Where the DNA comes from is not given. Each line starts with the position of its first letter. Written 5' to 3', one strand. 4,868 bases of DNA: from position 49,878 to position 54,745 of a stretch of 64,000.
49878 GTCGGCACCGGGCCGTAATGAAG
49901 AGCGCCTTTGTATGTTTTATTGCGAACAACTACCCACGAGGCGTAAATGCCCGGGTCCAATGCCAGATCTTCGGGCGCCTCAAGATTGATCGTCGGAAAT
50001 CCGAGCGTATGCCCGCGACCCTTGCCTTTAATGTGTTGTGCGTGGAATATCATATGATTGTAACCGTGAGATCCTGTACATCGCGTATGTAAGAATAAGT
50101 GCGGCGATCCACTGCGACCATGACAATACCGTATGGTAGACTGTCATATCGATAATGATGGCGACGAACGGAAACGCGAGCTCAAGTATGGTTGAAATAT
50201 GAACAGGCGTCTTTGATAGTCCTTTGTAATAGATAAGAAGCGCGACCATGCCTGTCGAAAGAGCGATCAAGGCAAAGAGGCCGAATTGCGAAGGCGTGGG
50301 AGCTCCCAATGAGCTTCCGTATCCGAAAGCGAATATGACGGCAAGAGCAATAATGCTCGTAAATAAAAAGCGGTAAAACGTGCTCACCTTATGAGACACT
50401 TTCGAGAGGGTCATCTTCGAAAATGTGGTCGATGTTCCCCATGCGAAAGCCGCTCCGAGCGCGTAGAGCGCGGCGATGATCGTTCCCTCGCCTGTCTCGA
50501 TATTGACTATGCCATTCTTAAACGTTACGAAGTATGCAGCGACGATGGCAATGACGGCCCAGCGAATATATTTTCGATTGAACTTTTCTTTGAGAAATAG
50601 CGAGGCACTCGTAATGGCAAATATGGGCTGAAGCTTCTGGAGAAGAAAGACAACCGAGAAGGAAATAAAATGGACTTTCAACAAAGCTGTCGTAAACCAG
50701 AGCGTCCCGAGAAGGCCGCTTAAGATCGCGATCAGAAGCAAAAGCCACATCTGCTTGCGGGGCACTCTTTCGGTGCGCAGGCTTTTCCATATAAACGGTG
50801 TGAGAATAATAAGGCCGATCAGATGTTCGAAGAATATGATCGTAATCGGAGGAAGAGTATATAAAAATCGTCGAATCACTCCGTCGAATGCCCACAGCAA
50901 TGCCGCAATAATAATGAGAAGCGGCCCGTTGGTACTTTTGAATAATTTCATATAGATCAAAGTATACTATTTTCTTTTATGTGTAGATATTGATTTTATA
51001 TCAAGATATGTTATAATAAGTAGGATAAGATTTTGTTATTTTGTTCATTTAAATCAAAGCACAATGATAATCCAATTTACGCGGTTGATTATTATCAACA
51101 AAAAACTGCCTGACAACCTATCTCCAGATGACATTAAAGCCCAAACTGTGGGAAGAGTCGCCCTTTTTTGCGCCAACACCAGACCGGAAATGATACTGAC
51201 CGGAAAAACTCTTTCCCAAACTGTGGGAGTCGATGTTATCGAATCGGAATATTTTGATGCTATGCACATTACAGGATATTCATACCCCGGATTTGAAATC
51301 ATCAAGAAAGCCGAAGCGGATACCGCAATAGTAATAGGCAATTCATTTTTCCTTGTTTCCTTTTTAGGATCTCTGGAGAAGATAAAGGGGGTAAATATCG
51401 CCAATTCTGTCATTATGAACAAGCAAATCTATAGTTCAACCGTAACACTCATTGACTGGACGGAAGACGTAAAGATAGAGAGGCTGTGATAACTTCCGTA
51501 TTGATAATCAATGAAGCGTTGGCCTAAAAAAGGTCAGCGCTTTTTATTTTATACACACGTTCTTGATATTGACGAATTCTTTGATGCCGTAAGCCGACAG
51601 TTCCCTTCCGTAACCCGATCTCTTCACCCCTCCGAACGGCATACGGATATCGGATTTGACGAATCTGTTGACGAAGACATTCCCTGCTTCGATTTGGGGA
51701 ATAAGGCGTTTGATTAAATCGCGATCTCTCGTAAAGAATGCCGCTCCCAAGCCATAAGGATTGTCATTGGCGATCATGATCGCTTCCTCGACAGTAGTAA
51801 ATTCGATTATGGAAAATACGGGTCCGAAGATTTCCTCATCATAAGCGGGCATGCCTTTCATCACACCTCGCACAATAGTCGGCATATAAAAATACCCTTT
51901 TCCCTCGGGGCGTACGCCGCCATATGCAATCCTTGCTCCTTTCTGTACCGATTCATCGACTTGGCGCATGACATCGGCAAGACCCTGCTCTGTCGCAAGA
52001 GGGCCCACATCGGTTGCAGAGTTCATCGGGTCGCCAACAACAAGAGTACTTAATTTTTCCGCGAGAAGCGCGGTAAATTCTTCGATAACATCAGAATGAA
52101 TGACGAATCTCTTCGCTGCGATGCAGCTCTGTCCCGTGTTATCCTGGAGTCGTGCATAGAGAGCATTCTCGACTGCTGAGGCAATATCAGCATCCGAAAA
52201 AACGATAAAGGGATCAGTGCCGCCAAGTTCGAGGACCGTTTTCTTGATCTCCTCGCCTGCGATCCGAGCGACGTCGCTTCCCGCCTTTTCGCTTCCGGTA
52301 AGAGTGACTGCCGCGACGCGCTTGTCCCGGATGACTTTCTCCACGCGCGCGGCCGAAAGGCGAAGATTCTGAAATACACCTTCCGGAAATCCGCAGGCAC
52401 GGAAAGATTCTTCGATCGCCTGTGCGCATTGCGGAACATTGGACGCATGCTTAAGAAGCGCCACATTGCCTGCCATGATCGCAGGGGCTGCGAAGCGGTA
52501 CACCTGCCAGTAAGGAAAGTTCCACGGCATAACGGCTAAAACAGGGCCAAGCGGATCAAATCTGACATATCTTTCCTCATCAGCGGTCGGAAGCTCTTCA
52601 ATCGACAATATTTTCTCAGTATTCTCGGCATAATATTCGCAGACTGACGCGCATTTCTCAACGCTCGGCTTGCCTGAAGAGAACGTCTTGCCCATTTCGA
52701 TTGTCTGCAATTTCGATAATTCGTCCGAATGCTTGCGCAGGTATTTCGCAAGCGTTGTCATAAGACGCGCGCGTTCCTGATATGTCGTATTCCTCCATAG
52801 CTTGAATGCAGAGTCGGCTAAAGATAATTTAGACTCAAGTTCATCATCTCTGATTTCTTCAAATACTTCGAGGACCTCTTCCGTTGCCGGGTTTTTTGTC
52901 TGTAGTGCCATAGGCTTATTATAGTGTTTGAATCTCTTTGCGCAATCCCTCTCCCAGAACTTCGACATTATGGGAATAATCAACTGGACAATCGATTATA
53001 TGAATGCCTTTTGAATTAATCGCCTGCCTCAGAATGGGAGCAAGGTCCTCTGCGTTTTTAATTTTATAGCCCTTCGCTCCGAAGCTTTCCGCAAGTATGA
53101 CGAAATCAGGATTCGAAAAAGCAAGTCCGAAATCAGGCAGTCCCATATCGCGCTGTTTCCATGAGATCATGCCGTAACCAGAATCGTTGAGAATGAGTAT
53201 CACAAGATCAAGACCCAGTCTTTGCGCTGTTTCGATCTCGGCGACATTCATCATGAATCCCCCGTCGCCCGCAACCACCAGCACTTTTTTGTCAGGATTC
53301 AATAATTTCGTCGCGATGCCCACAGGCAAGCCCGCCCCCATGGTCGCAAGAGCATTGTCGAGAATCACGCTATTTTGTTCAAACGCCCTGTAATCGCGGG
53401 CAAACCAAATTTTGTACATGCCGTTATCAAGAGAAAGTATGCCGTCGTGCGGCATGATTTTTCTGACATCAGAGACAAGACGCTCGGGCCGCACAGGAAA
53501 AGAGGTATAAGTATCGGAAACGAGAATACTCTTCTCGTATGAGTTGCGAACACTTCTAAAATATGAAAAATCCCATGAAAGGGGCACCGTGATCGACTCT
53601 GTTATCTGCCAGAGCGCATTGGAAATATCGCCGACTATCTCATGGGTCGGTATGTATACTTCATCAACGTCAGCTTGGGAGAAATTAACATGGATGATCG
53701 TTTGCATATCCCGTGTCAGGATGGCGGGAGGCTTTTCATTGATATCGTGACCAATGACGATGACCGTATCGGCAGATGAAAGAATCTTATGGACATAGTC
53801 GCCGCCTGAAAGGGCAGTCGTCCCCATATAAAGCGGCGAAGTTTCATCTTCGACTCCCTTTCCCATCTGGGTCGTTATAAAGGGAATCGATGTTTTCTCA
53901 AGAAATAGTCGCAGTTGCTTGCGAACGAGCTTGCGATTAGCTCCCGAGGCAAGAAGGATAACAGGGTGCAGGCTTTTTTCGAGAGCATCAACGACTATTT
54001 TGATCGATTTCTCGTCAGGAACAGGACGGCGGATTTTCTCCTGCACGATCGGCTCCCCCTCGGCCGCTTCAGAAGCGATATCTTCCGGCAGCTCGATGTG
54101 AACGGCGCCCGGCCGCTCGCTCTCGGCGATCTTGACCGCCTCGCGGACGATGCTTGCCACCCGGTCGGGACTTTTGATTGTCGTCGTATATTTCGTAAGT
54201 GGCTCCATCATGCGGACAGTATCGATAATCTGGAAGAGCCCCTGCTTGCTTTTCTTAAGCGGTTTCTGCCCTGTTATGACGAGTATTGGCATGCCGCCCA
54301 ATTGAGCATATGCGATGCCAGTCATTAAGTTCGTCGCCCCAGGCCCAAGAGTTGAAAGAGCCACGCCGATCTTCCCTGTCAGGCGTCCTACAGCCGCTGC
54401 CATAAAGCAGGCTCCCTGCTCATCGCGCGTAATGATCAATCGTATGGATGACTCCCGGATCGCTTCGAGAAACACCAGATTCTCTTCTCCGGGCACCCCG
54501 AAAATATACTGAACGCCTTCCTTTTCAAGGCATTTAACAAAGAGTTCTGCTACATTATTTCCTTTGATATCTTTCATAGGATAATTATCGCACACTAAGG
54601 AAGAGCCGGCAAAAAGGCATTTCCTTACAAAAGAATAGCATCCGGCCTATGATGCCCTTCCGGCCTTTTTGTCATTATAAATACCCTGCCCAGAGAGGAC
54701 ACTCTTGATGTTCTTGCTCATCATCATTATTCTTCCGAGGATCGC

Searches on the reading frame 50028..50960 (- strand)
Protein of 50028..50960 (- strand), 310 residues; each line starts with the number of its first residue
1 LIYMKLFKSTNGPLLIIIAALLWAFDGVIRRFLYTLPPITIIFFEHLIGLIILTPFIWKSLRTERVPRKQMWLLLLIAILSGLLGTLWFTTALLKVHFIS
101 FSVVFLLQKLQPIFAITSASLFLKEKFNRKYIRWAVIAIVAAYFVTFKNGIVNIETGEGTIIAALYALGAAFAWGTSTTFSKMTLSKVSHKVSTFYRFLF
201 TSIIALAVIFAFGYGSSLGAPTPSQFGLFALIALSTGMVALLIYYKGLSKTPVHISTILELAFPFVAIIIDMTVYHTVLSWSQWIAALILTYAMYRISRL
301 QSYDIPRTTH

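Call 76: search_protein_families(library=pfam, proteins=[window:50028-50960:-], max_evalue=0.0001)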
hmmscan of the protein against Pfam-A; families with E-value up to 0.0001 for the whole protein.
window:50028-50960:- (310 aa): 1 family
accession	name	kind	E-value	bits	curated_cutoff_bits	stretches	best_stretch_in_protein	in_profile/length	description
PF00892.27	EamA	-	1.1e-34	120.1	28.2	2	162-295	2-131/135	EamA-like transporter family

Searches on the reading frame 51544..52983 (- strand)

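Call 76: search_protein_families(library=pfam, proteins=[window:51544-52983:-], max_evalue=0.0001)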
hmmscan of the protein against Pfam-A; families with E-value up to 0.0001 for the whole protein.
window:51544-52983:- (479 aa): 2 families
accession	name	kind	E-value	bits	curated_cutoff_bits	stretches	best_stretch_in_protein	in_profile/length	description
PF00171.27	Aldedh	-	3.7e-136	454.8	23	1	27-476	9-461/461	Aldehyde dehydrogenase family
PF05893.19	LuxC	-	3.3e-05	23.4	21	1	48-313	5-261/401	Acyl-CoA reductase (LuxC)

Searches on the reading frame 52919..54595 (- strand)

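Call 76: search_protein_families(library=pfam, proteins=[window:52919-54595:-], max_evalue=0.0001)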
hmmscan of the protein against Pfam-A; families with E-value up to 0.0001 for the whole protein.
window:52919-54595:- (558 aa): 3 families
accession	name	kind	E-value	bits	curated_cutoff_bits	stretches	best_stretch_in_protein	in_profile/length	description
PF02775.26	TPP_enzyme_C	-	3.2e-39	134.6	21.9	1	390-536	1-151/151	Thiamine pyrophosphate enzyme, C-terminal TPP binding domain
PF02776.23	TPP_enzyme_N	-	1.5e-37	128.5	26.8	1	14-128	2-118/119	Thiamine pyrophosphate enzyme, N-terminal TPP binding domain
PF00205.28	TPP_enzyme_M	-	3.6e-27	95.2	30.4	1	199-330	2-136/137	Thiamine pyrophosphate enzyme, central domain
